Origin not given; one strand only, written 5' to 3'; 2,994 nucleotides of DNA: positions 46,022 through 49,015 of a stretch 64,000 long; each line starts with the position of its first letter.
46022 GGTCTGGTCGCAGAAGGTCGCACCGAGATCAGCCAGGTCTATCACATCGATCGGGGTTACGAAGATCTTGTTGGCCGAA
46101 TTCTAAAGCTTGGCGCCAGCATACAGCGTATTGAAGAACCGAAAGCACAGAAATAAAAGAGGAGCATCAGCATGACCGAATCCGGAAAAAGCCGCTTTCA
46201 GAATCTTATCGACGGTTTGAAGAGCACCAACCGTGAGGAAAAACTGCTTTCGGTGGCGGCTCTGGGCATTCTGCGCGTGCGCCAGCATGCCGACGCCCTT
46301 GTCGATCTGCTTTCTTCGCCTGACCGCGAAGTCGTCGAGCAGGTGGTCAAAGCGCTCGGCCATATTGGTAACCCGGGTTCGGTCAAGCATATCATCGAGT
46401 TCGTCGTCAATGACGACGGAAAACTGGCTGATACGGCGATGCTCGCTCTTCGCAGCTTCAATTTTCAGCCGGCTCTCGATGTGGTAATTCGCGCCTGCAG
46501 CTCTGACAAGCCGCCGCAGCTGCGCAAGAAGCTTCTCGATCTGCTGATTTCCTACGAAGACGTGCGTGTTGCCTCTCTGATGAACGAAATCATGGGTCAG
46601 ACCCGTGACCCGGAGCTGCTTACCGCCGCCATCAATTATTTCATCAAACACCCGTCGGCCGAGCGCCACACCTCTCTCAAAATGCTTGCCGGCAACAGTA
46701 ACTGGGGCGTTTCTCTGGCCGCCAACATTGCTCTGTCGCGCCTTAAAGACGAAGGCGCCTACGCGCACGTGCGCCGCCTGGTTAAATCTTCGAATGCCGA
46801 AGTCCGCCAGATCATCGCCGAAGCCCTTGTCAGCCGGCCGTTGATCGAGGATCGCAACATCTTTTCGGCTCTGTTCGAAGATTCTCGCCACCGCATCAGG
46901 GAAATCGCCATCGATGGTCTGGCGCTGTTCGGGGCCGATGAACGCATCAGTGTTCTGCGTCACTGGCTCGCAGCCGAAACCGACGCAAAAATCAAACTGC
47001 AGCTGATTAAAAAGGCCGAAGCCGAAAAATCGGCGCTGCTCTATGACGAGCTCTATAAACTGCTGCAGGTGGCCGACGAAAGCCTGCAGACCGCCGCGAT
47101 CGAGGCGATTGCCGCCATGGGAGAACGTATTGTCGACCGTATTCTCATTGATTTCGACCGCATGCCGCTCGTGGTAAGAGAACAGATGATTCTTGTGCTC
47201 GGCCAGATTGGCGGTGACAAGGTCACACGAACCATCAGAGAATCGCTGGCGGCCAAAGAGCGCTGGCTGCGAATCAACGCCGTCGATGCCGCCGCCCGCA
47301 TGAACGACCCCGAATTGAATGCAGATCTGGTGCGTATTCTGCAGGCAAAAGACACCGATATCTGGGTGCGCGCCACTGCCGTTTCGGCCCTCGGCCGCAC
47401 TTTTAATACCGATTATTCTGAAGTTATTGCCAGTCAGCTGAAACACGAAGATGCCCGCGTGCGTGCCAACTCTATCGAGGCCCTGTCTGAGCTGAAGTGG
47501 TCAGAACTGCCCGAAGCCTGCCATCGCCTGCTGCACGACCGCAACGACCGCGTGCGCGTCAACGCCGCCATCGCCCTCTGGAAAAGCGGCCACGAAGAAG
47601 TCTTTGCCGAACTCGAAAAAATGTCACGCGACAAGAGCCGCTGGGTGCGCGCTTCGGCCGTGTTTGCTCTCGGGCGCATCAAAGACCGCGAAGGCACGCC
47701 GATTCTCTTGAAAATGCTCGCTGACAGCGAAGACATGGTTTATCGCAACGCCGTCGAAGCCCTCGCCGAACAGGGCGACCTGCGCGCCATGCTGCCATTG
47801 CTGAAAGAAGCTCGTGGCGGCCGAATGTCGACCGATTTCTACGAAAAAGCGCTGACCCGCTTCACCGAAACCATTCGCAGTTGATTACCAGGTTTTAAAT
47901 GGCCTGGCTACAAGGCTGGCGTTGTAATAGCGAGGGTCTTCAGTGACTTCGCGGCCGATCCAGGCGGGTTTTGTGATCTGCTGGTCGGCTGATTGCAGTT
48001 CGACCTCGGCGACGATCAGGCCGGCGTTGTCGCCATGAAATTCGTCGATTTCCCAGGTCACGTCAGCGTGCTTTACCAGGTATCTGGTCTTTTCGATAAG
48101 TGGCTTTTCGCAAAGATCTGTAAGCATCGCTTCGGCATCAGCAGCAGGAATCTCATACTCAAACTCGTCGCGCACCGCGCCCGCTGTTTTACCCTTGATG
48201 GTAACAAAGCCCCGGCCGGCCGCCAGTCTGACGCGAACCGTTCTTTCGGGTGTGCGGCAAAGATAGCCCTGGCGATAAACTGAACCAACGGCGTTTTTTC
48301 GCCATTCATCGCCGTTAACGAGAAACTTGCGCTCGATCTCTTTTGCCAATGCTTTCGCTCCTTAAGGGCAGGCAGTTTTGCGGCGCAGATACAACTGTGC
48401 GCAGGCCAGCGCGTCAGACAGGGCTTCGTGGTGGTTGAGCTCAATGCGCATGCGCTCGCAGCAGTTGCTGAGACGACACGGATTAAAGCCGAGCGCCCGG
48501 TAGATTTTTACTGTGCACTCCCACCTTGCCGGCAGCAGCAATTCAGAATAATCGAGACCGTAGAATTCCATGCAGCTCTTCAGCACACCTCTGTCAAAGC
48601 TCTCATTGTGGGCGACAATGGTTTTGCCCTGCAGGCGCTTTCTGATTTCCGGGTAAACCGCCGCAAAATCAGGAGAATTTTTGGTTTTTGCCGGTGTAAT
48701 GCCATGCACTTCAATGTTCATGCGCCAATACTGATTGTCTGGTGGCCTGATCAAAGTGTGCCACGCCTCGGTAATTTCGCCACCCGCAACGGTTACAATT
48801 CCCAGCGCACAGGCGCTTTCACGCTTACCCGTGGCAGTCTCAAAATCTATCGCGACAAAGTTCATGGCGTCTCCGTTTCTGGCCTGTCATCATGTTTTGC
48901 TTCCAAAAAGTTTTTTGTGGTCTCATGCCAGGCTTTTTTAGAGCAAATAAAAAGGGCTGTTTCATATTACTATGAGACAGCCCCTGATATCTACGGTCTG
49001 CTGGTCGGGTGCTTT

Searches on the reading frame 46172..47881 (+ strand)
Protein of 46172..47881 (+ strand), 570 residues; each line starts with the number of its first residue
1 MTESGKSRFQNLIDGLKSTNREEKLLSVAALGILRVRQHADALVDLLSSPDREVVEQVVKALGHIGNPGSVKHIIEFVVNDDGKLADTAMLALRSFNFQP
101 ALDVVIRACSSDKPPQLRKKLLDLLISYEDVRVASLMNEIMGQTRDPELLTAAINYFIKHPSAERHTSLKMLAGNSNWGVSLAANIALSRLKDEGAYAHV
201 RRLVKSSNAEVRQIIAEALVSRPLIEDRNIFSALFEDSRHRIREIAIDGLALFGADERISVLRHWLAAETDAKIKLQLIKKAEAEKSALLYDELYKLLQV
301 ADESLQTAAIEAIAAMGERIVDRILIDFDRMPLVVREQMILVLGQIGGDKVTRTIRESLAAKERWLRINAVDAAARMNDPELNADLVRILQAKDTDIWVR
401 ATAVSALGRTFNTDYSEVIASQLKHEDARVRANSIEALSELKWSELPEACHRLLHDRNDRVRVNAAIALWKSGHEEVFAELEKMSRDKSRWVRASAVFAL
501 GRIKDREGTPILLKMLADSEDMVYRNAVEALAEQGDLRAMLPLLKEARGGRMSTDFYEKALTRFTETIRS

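Call 9: search_protein_families(library=pfam, proteins=[window:46172-47881:+], max_evalue=0.01)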
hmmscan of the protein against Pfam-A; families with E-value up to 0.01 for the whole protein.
window:46172-47881:+ (570 aa): 10 families
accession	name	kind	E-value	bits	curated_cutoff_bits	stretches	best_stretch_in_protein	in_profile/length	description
PF13646.12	HEAT_2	-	1.5e-52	176.2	27.7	6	448-532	3-88/88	HEAT repeats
PF02985.28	HEAT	-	6.3e-23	79.1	23.5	0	481-503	5-27/31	HEAT repeat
PF03130.22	HEAT_PBS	-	1.9e-13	49.8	20.9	1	492-518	1-27/27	PBS lyase HEAT-like repeat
PF13513.12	HEAT_EZ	-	1.4e-10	41.9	27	0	475-503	27-55/55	HEAT-like repeat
PF12717.13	Cnd1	-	4.8e-09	36.9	26.4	1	430-511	2-93/162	non-SMC mitotic condensation complex subunit 1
PF00514.29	Arm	-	9.2e-09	35.5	20.6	0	41-65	15-39/41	Armadillo/beta-catenin-like repeat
PF01602.26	Adaptin_N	-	1.1e-05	24.6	37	0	351-445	80-183/524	Adaptin N terminal region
PF18991.6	DUF5724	-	0.00019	20.1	25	1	301-465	411-544/1214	Family of unknown function (DUF5724)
PF10363.15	RTP1_C1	-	0.0005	20.6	25.9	0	506-536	39-69/112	Required for nuclear transport of RNA pol II C-terminus 1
PF01347.28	Vitellogenin_N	-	0.003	16.6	24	0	339-427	482-577/590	Lipoprotein amino terminal region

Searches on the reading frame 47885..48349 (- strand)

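Call 9: search_protein_families(library=pfam, proteins=[window:47885-48349:-], max_evalue=0.01)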
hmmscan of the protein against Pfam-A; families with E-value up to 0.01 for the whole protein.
window:47885-48349:- (154 aa): 1 family
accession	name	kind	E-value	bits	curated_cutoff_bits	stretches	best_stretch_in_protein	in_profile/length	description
PF01928.26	CYTH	-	3.8e-17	63.1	23.2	1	3-149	2-177/179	CYTH domain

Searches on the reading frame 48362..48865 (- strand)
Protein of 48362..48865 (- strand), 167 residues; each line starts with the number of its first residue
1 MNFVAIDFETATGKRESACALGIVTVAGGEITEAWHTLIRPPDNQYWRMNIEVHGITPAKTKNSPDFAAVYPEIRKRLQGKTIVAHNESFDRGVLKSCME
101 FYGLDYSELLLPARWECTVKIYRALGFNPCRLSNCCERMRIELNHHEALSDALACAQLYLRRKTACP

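Call 9: search_protein_families(library=pfam, proteins=[window:48362-48865:-], max_evalue=0.01)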
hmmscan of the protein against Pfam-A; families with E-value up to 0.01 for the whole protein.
window:48362-48865:- (167 aa): 2 families
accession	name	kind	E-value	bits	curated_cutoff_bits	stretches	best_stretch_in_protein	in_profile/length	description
PF00929.31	RNase_T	-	8.4e-18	65.9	24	1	4-159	1-164/164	Exonuclease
PF16473.11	Rv2179c-like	-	4.4e-07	30.2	27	1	2-158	1-172/177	3'-5' exoribonuclease Rv2179c-like domain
